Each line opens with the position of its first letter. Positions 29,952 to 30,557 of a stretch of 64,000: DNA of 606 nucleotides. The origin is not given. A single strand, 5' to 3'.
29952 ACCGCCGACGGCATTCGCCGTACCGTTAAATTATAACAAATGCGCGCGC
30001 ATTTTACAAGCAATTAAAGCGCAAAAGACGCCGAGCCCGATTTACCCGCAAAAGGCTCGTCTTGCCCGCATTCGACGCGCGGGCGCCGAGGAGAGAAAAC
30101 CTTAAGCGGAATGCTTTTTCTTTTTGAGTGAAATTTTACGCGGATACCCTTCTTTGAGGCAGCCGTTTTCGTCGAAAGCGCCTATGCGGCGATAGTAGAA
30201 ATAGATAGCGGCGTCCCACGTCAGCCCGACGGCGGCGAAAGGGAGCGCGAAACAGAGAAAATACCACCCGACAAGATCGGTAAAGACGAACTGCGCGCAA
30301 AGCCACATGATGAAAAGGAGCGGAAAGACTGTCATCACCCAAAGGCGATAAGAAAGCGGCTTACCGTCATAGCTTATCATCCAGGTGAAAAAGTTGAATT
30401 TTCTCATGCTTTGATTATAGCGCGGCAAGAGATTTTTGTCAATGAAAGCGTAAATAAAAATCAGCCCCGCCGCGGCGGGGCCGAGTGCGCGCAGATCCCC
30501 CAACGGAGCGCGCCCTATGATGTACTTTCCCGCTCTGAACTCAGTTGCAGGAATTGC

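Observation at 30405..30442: Recurrent -10 hexamer exactly 6 nt before the start codon: several probable leaderless mRNAs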

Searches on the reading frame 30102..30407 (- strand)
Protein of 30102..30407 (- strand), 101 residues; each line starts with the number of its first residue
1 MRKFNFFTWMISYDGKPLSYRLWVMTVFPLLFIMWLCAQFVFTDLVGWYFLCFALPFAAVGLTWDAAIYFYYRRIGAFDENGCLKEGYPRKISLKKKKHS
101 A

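Call 11: search_protein_families(library=pfam, proteins=[window:30102-30407:-], max_evalue=0.01)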
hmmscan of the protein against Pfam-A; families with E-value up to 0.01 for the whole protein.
window:30102-30407:- (101 aa): 0 families

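Call 50: find_homologous_proteins(query=window:30102-30407:-)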
Query window:30102-30407:- (101 aa): 6 proteins with E <= 0.001 among 7 candidates.
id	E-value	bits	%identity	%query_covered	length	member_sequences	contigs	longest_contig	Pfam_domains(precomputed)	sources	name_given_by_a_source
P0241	2.6e-63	230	99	100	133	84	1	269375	-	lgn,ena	-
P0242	1.2e-50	189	86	96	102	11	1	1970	-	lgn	-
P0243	8.3e-44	167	75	100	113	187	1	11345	-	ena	-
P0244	4.5e-42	161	82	86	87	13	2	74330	-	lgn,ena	-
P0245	1.1e-34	137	66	100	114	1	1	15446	-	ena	-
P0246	9.3e-23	99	79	61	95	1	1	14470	-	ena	-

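Call 55: find_encoding_contigs(protein=P0244, flank=10000, max_places=2)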
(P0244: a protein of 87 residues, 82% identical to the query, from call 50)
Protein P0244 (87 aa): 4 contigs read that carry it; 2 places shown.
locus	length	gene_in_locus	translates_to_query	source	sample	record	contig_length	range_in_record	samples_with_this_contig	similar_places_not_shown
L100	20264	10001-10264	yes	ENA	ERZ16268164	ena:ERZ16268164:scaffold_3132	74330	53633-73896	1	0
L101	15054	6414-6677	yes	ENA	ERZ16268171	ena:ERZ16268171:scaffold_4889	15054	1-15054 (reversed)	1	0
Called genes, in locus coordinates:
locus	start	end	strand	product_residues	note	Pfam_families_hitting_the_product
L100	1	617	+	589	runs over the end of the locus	PF02874:ATP-synt_ab_N, PF16886:ATP-synt_ab_Xtn, PF00006:ATP-synt_ab, PF22919:ATP-synt_VA_C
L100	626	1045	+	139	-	PF02874:ATP-synt_ab_N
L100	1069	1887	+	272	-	PF00006:ATP-synt_ab, PF22919:ATP-synt_VA_C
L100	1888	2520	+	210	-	PF01813:ATP-synt_D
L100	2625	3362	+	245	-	-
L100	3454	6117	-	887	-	-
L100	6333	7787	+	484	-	PF00478:IMPDH, PF03060:NMO (faint), PF00571:CBS, PF01070:FMN_dh (weak)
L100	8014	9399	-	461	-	PF28494:GlyRS_ins_1 (weak), PF00587:tRNA-synt_2b, PF03129:HGTP_anticodon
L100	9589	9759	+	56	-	-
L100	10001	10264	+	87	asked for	-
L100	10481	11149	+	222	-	PF12822:ECF_trnsprt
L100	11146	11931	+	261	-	PF03309:Pan_kinase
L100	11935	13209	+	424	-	PF03447:NAD_binding_3, PF00742:Homoserine_dh, PF01842:ACT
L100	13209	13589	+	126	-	-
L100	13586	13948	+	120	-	-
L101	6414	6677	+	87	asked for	-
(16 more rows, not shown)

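Call 56: find_encoding_contigs(protein=P0245, flank=10000, max_places=2)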
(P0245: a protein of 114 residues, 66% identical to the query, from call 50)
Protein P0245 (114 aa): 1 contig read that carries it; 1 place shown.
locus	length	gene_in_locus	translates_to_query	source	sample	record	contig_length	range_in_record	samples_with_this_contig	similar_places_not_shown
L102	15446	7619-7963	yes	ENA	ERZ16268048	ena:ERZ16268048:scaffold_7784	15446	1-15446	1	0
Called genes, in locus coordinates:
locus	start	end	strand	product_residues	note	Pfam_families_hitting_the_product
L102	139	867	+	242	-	-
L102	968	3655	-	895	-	PF00933:Glyco_hydro_3, PF01915:Glyco_hydro_3_C, PF14310:Fn3-like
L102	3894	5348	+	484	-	PF00478:IMPDH, PF03060:NMO (faint), PF00571:CBS, PF01070:FMN_dh (weak)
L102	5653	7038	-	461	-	PF28494:GlyRS_ins_1 (weak), PF00587:tRNA-synt_2b, PF03129:HGTP_anticodon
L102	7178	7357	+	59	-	-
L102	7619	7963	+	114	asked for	-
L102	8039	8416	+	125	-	-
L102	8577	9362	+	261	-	PF12822:ECF_trnsprt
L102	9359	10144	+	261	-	PF03309:Pan_kinase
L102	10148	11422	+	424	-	PF03447:NAD_binding_3, PF00742:Homoserine_dh, PF01842:ACT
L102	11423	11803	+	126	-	-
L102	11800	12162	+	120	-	-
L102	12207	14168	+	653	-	PF00270:DEAD (faint), PF04851:ResIII, PF17757:UvrB_inter, PF27431:UvrB_3rd, PF00271:Helicase_C, PF12344:UvrB, PF02151:UVR (weak)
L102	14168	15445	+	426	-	?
